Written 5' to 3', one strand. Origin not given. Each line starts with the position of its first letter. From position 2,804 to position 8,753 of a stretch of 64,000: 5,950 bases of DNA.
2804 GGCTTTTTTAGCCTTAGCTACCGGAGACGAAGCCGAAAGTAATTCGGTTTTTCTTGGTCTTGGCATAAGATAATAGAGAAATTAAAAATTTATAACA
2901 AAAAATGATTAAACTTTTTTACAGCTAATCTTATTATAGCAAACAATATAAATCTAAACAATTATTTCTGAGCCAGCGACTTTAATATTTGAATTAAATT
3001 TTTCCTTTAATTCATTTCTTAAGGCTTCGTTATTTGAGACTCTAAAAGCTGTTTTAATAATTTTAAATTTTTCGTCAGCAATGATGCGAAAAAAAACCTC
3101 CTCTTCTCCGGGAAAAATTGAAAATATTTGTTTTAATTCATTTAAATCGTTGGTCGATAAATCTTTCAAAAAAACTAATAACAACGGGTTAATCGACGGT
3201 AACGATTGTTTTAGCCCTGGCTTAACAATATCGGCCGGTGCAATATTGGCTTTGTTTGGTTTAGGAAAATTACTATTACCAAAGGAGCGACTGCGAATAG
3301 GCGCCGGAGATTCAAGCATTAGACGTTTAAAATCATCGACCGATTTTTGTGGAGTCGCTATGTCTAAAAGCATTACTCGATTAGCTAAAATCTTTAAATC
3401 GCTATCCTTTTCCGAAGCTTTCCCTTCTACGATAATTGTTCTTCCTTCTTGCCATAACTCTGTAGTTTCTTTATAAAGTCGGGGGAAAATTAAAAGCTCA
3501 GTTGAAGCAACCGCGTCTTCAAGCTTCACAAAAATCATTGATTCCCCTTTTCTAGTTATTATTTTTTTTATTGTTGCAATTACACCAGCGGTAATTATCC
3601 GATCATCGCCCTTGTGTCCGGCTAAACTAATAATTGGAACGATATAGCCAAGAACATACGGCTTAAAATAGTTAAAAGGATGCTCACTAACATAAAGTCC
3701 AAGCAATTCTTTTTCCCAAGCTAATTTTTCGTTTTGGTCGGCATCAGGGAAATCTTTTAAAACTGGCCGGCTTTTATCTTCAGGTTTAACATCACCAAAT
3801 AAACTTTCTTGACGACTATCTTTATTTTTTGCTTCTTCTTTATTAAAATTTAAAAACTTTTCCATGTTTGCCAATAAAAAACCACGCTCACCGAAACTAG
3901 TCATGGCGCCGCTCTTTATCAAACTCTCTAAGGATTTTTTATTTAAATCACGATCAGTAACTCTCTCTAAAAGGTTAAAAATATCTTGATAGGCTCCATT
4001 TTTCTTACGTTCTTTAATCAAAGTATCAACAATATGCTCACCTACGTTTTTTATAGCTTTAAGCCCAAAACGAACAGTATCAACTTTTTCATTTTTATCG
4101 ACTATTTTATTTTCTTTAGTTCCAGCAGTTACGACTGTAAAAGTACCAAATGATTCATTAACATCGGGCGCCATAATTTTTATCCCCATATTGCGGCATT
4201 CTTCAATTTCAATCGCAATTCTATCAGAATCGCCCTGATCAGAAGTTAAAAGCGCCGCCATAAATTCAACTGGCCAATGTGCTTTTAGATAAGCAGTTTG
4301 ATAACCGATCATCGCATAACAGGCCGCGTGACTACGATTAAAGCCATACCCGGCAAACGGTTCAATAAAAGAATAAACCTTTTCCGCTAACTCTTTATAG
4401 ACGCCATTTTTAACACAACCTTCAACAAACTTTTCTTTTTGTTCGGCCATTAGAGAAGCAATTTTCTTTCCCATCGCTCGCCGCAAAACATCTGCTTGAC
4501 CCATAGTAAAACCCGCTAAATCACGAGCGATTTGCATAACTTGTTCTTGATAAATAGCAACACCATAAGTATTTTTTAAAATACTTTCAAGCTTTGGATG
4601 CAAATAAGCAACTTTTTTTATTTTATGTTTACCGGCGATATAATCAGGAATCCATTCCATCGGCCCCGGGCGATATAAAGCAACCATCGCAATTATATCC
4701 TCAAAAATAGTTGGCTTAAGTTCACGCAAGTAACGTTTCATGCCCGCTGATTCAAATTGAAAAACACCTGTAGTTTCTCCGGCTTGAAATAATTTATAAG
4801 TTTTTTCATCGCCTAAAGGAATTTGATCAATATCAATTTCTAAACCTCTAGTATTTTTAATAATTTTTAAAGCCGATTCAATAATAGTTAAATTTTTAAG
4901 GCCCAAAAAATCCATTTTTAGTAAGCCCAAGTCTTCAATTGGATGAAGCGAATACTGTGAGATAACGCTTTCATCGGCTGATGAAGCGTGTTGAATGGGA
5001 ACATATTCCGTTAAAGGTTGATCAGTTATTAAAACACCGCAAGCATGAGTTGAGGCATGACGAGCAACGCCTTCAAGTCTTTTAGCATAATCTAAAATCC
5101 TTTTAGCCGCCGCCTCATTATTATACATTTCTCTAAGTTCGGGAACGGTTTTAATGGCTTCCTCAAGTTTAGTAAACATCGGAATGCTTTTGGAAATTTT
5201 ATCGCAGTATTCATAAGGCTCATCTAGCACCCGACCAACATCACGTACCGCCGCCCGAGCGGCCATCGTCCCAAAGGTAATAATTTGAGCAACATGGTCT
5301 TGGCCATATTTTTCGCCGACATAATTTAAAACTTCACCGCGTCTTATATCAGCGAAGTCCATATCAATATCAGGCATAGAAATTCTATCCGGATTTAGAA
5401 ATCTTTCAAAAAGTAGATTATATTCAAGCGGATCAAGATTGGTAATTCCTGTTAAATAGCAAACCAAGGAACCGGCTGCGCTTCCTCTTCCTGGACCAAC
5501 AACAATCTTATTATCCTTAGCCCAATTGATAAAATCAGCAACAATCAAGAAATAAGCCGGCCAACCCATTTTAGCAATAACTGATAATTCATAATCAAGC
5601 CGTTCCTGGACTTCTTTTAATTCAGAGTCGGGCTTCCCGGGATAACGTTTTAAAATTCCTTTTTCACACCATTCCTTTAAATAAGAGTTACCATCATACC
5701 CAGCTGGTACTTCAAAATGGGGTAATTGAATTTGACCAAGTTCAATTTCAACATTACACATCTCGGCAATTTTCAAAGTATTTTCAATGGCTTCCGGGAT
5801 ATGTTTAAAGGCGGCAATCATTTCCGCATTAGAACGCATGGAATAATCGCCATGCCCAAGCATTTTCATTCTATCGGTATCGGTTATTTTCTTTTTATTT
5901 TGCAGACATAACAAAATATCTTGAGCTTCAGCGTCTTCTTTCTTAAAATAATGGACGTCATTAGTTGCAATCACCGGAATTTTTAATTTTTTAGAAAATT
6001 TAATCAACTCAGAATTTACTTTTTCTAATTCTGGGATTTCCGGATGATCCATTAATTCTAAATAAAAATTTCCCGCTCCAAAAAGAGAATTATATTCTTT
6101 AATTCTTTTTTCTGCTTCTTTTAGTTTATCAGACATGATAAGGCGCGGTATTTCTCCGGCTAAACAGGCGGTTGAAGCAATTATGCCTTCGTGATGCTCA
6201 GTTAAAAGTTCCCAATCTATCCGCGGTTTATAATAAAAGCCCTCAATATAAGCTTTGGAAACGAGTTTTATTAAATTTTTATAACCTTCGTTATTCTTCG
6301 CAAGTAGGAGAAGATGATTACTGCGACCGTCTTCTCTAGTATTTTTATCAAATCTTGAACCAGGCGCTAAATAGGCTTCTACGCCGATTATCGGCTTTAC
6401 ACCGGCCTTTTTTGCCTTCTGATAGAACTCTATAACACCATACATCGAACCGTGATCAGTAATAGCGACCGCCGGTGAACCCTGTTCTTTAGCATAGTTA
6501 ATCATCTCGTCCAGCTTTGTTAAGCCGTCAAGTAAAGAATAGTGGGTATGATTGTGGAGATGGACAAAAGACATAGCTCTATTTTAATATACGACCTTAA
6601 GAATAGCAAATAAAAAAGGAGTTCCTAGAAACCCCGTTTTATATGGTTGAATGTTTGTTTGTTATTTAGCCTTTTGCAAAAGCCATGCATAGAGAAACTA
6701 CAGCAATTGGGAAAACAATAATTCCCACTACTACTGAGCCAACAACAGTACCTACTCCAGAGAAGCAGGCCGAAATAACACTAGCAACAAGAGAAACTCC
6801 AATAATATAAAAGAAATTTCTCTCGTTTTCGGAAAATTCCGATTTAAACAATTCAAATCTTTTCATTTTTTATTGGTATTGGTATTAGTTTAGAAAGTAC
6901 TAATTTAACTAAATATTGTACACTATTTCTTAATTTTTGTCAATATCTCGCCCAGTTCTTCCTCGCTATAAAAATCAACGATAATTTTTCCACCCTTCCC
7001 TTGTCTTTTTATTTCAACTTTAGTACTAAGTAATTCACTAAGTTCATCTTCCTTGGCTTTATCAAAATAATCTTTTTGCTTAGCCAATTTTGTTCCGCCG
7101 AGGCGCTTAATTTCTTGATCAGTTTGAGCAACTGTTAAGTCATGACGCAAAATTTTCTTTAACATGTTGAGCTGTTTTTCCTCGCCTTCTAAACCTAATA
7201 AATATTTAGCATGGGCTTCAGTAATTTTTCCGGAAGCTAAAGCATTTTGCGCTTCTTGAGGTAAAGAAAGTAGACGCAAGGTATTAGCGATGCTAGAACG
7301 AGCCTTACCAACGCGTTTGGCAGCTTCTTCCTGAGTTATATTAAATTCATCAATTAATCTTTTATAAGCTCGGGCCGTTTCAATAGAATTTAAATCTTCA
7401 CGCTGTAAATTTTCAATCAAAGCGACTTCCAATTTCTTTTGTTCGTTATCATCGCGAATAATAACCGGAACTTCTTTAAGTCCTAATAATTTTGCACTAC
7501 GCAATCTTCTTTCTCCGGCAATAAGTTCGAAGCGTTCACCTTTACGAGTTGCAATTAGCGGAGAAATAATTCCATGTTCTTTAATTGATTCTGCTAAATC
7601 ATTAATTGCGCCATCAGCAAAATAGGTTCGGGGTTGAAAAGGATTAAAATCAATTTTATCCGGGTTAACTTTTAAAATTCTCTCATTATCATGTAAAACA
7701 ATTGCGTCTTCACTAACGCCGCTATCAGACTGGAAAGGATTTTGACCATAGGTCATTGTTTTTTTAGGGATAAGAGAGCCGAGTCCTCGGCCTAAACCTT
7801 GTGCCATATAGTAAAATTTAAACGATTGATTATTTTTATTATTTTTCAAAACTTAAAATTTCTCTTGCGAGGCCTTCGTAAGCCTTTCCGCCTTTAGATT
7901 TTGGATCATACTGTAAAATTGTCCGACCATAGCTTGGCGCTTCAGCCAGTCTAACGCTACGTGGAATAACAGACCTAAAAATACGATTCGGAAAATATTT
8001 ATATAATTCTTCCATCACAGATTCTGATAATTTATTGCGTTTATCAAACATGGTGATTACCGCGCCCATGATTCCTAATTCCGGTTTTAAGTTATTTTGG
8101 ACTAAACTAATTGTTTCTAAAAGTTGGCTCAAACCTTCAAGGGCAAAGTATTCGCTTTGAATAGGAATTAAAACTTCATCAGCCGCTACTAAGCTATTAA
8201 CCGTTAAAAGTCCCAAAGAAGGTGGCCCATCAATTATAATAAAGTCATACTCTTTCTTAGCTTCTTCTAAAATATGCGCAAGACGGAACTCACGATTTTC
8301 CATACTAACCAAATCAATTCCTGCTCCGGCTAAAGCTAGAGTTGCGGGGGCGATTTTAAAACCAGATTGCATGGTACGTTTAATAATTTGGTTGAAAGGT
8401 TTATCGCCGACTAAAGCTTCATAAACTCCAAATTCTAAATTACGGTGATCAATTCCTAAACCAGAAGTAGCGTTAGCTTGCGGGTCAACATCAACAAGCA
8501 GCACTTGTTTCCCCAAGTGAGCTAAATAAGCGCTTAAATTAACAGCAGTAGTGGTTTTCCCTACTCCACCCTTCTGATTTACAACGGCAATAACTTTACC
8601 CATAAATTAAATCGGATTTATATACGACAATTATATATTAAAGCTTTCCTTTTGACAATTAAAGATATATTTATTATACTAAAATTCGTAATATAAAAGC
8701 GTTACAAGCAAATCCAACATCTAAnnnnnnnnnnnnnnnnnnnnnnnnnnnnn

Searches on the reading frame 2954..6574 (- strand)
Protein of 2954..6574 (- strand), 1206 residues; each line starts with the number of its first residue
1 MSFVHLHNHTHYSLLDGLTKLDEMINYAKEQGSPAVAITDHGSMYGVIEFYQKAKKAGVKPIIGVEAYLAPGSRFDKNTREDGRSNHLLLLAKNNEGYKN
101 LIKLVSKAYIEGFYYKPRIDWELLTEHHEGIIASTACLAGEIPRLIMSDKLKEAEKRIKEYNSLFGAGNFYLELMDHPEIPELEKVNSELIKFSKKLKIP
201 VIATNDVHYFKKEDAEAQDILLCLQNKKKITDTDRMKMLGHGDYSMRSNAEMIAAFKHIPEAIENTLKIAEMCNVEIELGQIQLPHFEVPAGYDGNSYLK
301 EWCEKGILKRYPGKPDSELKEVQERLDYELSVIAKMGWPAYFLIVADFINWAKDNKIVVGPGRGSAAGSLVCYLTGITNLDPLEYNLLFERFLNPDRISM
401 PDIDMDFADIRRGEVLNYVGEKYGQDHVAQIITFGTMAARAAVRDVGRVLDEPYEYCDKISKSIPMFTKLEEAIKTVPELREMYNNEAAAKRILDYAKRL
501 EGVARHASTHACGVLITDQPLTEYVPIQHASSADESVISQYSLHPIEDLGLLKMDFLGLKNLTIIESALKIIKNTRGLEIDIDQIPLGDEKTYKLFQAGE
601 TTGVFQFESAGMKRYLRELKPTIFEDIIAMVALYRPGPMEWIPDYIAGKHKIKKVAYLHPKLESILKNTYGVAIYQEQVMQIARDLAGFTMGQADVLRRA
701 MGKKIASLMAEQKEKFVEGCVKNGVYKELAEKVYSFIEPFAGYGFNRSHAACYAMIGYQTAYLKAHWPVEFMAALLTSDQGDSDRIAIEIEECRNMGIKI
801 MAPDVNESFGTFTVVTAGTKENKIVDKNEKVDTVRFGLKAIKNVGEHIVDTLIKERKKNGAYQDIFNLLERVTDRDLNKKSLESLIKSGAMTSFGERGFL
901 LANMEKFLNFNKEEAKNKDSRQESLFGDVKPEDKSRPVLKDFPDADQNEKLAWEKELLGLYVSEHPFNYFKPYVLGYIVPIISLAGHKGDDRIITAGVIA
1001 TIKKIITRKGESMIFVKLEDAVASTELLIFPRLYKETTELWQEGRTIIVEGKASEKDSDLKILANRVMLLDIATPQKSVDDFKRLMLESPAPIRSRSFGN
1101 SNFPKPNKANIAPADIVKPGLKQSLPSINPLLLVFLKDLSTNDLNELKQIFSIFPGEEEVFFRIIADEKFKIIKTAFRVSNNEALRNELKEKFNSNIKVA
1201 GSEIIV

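Call 7: search_protein_families(library=pfam, proteins=[window:2954-6574:-], max_evalue=0.001)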
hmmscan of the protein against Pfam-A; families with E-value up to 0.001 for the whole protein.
window:2954-6574:- (1206 aa): 5 families
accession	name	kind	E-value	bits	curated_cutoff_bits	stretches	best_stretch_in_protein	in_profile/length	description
PF07733.18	DNA_pol3_alpha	-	1.1e-102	343.6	23.9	1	297-558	1-260/260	Bacterial DNA polymerase III alpha NTPase domain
PF17657.6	DNA_pol3_finger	-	5.1e-67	224.8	22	1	561-724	1-166/166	Bacterial DNA polymerase III alpha subunit finger domain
PF02811.25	PHP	-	1.1e-60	205.2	26.4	1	5-177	1-164/164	PHP domain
PF14579.12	HHH_6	-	2.5e-24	85.7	25.6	1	797-896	1-85/90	Helix-hairpin-helix motif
PF01336.31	tRNA_anti-codon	-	9.2e-08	32.4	27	1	996-1070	4-75/75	OB-fold nucleic acid binding domain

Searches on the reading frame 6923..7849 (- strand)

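Call 7: search_protein_families(library=pfam, proteins=[window:6923-7849:-], max_evalue=0.001)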
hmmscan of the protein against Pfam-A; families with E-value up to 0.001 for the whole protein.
window:6923-7849:- (308 aa): 3 families
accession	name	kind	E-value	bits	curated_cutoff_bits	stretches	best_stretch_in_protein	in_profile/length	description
PF17762.8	HTH_ParB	-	4.7e-36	123.4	22.6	1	151-250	1-100/102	ParB HTH domain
PF02195.25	ParB_N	-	2.8e-27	95.1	26.3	1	57-149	2-95/95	ParB N-terminal domain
PF23552.2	ParB_C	-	8.8e-09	35.1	23.8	1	265-307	7-50/50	ParB dimerisation domain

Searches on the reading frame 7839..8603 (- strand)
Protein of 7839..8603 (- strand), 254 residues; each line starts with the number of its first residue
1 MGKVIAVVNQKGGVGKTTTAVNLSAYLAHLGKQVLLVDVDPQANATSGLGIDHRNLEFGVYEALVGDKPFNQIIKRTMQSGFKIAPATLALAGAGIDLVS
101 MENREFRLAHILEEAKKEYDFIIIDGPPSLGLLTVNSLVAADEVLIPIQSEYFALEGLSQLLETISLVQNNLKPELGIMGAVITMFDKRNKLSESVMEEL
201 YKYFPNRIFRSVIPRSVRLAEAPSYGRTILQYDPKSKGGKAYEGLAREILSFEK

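Call 7: search_protein_families(library=pfam, proteins=[window:7839-8603:-], max_evalue=0.001)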
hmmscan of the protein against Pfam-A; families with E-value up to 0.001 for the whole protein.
window:7839-8603:- (254 aa): 8 families
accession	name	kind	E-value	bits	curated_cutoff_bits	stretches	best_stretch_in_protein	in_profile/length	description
PF13614.12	AAA_31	-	6.4e-65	218.8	27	1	3-178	2-177/177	AAA domain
PF01656.29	CbiA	-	2.4e-31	108.7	25.4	1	5-229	1-125/125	CobQ/CobB/MinD/ParA nucleotide binding domain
PF00142.24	Fer4_NifH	-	1.9e-12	47.7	25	1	8-47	5-44/271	4Fe-4S iron sulfur cluster binding proteins, NifH/frxC family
PF10609.15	ParA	-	8.5e-12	45.4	27.1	1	3-40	4-41/246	NUBPL iron-transfer P-loop NTPase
PF09140.17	MipZ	-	9e-12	45.3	20.7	2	4-43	2-41/262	ATPase MipZ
PF02374.21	ArsA_ATPase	-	1.5e-08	34.7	24.3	1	7-136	5-145/305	Anion-transporting ATPase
PF06564.18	CBP_BcsQ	-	1.6e-08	34.8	21.3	1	4-247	3-231/234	Cellulose biosynthesis protein BcsQ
PF00448.28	SRP54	-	0.00012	22.2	22.7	0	12-47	10-46/196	SRP54-type protein, GTPase domain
